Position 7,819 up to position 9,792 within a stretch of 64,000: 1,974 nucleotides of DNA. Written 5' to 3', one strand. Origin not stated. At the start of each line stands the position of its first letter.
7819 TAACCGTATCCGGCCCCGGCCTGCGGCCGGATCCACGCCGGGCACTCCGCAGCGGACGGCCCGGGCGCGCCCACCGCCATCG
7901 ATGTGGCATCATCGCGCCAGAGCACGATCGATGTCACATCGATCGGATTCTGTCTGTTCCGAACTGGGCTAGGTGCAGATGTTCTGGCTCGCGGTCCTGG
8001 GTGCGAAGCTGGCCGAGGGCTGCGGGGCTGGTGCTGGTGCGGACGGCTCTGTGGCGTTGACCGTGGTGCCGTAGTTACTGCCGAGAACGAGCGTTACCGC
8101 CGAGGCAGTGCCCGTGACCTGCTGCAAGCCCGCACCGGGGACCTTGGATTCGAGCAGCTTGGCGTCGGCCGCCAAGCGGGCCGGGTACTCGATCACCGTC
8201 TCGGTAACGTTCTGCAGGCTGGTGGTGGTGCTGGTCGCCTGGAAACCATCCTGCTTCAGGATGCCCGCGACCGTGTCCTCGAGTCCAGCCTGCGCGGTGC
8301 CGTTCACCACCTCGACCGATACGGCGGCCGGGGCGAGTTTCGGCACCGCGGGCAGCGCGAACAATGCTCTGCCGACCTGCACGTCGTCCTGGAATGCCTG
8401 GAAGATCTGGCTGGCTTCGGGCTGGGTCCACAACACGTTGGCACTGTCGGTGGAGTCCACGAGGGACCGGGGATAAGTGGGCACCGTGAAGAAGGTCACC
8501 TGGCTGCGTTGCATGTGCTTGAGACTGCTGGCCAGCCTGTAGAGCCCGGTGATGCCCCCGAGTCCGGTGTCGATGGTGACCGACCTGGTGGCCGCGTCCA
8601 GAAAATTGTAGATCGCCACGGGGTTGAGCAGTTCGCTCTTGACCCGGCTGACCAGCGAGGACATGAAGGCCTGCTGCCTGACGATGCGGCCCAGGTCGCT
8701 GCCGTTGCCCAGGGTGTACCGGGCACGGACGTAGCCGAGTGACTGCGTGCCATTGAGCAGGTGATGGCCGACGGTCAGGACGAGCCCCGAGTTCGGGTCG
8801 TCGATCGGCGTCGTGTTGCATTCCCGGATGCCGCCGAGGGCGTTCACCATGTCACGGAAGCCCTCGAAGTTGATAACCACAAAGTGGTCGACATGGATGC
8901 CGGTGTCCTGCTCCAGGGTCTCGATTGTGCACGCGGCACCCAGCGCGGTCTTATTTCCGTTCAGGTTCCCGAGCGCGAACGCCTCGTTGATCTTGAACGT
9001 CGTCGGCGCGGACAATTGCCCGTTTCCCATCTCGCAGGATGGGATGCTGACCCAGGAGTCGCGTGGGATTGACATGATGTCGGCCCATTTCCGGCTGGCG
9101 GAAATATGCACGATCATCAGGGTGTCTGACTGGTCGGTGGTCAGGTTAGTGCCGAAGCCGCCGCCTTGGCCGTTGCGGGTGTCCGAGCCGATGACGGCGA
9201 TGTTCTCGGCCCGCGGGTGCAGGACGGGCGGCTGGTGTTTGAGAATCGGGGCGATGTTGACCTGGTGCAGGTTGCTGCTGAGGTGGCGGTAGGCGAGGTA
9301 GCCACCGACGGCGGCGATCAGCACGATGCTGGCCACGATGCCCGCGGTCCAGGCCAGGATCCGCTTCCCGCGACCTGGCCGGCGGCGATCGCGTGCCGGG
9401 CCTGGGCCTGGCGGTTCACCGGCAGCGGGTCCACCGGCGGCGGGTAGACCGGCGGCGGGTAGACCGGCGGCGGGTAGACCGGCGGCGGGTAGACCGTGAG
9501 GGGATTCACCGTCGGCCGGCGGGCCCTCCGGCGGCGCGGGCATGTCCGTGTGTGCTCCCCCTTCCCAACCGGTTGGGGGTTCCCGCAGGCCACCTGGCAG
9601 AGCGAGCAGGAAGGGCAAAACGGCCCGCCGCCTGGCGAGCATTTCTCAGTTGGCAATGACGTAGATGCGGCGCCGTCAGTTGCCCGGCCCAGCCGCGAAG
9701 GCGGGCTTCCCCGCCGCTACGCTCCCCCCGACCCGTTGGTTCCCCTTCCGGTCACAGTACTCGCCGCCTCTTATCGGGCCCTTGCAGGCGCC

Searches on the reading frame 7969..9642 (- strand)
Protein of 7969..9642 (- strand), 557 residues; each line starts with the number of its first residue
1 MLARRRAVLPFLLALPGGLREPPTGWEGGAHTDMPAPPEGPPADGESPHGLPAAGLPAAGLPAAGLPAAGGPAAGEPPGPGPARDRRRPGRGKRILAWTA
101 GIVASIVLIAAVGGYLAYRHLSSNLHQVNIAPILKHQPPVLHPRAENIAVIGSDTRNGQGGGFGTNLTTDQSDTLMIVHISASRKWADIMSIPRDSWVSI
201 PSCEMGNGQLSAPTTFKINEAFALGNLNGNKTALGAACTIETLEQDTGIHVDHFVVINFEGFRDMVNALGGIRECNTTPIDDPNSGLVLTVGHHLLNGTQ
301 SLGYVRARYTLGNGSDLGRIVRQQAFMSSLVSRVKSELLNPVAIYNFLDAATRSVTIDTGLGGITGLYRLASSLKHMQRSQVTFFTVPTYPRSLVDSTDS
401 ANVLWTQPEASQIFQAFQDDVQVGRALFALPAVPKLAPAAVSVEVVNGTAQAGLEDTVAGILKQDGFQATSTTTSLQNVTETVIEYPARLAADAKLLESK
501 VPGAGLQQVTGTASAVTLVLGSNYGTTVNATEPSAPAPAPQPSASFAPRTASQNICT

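Call 88: search_protein_families(library=pfam, proteins=[window:7969-9642:-], max_evalue=0.00001)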
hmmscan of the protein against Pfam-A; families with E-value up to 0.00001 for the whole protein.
window:7969-9642:- (557 aa): 2 families
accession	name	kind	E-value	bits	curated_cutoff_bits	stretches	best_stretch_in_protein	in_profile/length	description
PF03816.19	LytR_cpsA_psr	-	1.9e-43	148.6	24.6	1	172-335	2-149/150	LytR_cpsA_psr family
PF13399.11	LytR_C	-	3.7e-12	47.4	22.2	1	441-524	2-86/86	LytR cell envelope-related transcriptional attenuator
